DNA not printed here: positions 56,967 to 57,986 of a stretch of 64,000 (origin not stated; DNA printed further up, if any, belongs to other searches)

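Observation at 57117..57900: One-component HTH_17 + PTS-EIIA(2) fusion regulator heading the Ehr operon, preceded by a helically phased triple repeat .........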

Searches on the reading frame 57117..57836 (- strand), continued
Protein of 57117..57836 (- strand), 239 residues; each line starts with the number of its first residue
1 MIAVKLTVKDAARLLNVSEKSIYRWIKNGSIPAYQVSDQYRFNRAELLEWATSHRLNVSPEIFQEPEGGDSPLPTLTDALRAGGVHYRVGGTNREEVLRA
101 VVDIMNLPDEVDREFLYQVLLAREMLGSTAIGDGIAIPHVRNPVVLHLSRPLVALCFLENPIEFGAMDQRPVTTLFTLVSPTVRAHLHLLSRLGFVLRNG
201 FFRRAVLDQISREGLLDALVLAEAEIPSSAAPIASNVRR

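Call 25: search_solved_structures(query=A1, max_evalue=0.01, show_alignments=3)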
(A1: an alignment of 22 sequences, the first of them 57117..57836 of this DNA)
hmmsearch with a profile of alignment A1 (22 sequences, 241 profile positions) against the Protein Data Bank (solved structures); distinct sequences matched with E-value up to 0.01: 12.
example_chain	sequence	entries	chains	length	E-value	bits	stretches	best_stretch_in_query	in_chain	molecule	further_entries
4gqx_A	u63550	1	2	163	4.2e-18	68.5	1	65-217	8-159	PTS IIA-like nitrogen-regulatory protein PtsN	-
3urr_A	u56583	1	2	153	1.3e-17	66.9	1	85-217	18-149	PTS IIA-like nitrogen-regulatory protein PtsN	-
1a6j_A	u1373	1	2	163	4.4e-17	65.2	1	72-220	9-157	NITROGEN REGULATORY IIA PROTEIN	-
2a0j_A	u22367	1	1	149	3.6e-14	55.6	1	113-216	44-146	PTS system, nitrogen regulatory IIA protein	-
1a3a_A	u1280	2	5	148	6.9e-06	28.5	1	109-216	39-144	MANNITOL-SPECIFIC EII | PTS SYSTEM, MANNITOL-SPECIFIC IIABC COMPONENT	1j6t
2few_A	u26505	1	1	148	0.00011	24.6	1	109-216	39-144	PTS system mannitol-specific EIICBA component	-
3oxp_A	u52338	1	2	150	0.00041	22.7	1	109-217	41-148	Phosphotransferase enzyme II, A component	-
8tzn_C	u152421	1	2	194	0.0014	21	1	86-211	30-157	10E8-GT10.2 MPER scaffold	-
9pv5_C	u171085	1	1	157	0.002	20.4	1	90-212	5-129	10E8-GT10.2 immunogen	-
9bdi_A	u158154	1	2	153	0.0029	19.9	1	93-212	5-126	GT10.2 glycan KO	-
9bdh_C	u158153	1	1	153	0.0032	19.8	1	93-212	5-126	GT10.2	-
8sx3_C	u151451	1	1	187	0.0036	19.6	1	90-212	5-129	10E8-GT10.2 immunogen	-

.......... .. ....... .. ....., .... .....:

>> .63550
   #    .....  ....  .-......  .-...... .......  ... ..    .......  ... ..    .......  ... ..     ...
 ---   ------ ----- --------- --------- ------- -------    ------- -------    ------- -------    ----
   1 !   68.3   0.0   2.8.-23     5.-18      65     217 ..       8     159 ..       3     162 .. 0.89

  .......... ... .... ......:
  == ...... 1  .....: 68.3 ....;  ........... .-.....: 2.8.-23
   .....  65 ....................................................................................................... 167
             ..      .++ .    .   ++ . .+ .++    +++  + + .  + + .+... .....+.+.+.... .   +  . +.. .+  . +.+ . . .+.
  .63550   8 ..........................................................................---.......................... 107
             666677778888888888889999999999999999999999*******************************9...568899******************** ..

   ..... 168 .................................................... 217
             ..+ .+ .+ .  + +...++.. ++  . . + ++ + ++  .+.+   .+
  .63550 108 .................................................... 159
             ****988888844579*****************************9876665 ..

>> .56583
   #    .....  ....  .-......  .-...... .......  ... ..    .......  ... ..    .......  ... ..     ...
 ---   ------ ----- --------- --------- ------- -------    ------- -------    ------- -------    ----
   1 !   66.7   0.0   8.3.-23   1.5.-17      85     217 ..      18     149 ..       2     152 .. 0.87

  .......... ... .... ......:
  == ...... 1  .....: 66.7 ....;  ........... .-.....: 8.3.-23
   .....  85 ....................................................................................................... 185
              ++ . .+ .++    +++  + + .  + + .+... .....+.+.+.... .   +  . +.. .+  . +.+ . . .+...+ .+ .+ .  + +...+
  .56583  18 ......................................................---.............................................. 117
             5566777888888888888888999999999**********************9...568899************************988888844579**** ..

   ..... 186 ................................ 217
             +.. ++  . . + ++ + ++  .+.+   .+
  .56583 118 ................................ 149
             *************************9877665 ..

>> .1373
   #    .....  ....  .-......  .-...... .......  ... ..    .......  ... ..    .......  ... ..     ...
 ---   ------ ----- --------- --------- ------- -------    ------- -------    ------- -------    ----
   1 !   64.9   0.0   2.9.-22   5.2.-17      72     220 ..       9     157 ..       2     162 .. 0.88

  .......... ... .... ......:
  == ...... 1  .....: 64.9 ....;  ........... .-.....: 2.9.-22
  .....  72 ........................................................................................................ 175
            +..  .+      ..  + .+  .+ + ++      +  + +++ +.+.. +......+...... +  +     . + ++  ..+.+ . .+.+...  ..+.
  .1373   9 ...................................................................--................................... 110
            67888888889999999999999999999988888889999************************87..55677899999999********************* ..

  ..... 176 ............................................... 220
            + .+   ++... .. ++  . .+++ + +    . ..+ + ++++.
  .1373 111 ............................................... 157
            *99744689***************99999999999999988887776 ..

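Call 32: predict_structure(alignment_id=A1)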
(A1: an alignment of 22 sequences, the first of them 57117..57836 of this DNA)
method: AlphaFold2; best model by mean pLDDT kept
length: 239 residues; sequences in the alignment: 22
mean_pLDDT: 66.2   pTM: 0.60
mean pLDDT of the five models: 66.2, 62.7, 60.9, 58.3, 50.4
residues with pLDDT >= 90: 10; 70-90: 106; 50-70: 61; < 50: 62
segments of 3 or more residues with pLDDT < 50: 1-5, 34-45, 56-70, 129-135, 139-147, 230-239
pLDDT, mean of each block of 10 residues (from residue 1): 49 76 65 43 48 47 42 79 80 87 79 73 57 43 49 86 67 80 67 80 87 91 75 36
secondary structure, 60 per line:
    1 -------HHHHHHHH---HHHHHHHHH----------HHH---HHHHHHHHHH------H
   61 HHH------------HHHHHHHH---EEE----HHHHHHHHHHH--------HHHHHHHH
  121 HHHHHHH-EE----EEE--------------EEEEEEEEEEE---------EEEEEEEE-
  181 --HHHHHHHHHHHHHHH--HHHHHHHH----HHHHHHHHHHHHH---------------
elements in order: H8-15 H19-27 H44-53 H60-63 H76-83 E87-89 H94-104 H113-127 E135-137 E152-162 E172-179 H183-197 H200-207 H212-224

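Call 35: fold_search(model_id=the predicted structure, library=pdb)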
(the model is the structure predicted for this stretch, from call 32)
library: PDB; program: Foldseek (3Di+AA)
matches with E <= 10: 182; with E <= 0.001: 74
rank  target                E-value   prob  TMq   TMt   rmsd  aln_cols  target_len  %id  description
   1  3urr_B                2.4e-09  1.00  0.52  0.80   2.9       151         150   28  Structure of PTS IIA-like nitrogen-regulatory protein PtsN (BTH_I0484) (ptsN) (released 2011-12-21)
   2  3urr_A                1.6e-08  1.00  0.52  0.79   3.1       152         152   27  Structure of PTS IIA-like nitrogen-regulatory protein PtsN (BTH_I0484) (ptsN) (released 2011-12-21)
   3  1a6j_B                3.5e-08  1.00  0.47  0.67   4.4       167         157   24  NITROGEN REGULATORY BACTERIAL PROTEIN IIA-NITROGEN (released 1998-07-15)
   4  4gqx_A                4.3e-08  1.00  0.51  0.77   2.7       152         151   28  Crystal structure of EIIA(NTR) from Burkholderia pseudomallei (released 2013-03-20)
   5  1a6j_A                8.9e-08  1.00  0.46  0.69   3.6       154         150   25  NITROGEN REGULATORY BACTERIAL PROTEIN IIA-NITROGEN (released 1998-07-15)
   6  2a0j                  1.9e-07  1.00  0.51  0.79   2.7       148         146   22  Crystal Structure of Nitrogen Regulatory Protein IIA-Ntr from Neisseria meningitidis (released 2005-09-20)
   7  8gv9_A                1.7e-06  1.00  0.46  0.16   9.9       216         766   18  The cryo-EM structure of hAE2 with chloride ion (released 2023-04-12)
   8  3bjv                  2.5e-06  1.00  0.47  0.68   4.1       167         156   14  The Crystal Structure of a putative PTS IIA(PtxA) from Streptococcus mutans (released 2008-01-29)
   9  2oqt_A                3.8e-06  1.00  0.44  0.66   4.1       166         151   18  Structural Genomics, the crystal structure of a putative PTS IIA domain from Streptococcus pyogenes M1 GAS (released 2007-03-06)
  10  2oqt_B                6.7e-06  1.00  0.46  0.70   4.0       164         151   15  Structural Genomics, the crystal structure of a putative PTS IIA domain from Streptococcus pyogenes M1 GAS (released 2007-03-06)
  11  8csl_g                9.6e-06  1.00  0.48  0.16   6.3       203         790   17  Sub-tomogram averaging of erythrocyte ankyrin-1 complex (released 2022-07-20)
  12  8zle_A                9.6e-06  1.00  0.46  0.16   6.5       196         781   18  hAE3NTD2TMD with PT5,CLR, and Y01 (released 2024-07-31)
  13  3oxp_A                1.2e-05  1.00  0.50  0.76   3.0       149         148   16  Structure of phosphotransferase enzyme II, A component from Yersinia pestis CO92 at 1.2 A resolution (released 2010-10-13)
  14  8jnj_A                1.2e-05  1.00  0.45  0.16   8.0       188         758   21  Structure of R932A/K1147A/H1148A mutant AE2 (released 2024-02-07)
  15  2oqt_C                1.9e-05  1.00  0.46  0.68   4.1       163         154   16  Structural Genomics, the crystal structure of a putative PTS IIA domain from Streptococcus pyogenes M1 GAS (released 2007-03-06)
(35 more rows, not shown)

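Call 40: search_protein_representatives(protein=window:57117-57827:-)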
Query: 236 residues. Proteins with E-value up to 0.001 (for the whole library): 7518; up to 1e-10: 1494; up to 1e-30: 423. The best 150 are listed.
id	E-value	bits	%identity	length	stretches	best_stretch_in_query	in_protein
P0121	1.1e-84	299.9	63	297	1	2-224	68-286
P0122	1.8e-84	299.2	57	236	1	1-233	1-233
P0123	9.7e-81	286.9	57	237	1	1-225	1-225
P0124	2.7e-73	262.6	56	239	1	1-224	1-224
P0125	1.6e-70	253.5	53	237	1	1-231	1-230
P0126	3.7e-69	249.1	54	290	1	1-221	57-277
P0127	5.1e-69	248.6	53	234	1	1-218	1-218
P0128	1.8e-68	246.8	53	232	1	1-223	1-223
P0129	9.8e-68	244.4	52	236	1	1-204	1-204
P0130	6.1e-67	241.8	52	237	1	1-223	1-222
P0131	8.6e-66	238.1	51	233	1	1-212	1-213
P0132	1.9e-65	237.0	49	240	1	1-222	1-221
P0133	1.9e-65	236.9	48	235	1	1-226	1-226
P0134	1.6e-64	233.9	53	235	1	1-213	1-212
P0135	3.2e-64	232.9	49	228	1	3-222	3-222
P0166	5.2e-57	209.3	43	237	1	1-223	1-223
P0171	2.7e-56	207.0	44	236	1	1-233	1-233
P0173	3.4e-56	206.7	59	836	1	1-157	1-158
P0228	1.2e-50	188.5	41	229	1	1-223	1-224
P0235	6.2e-50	186.2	41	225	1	1-204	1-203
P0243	4.4e-49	183.4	40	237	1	1-225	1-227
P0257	1.8e-47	178.2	41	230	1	3-224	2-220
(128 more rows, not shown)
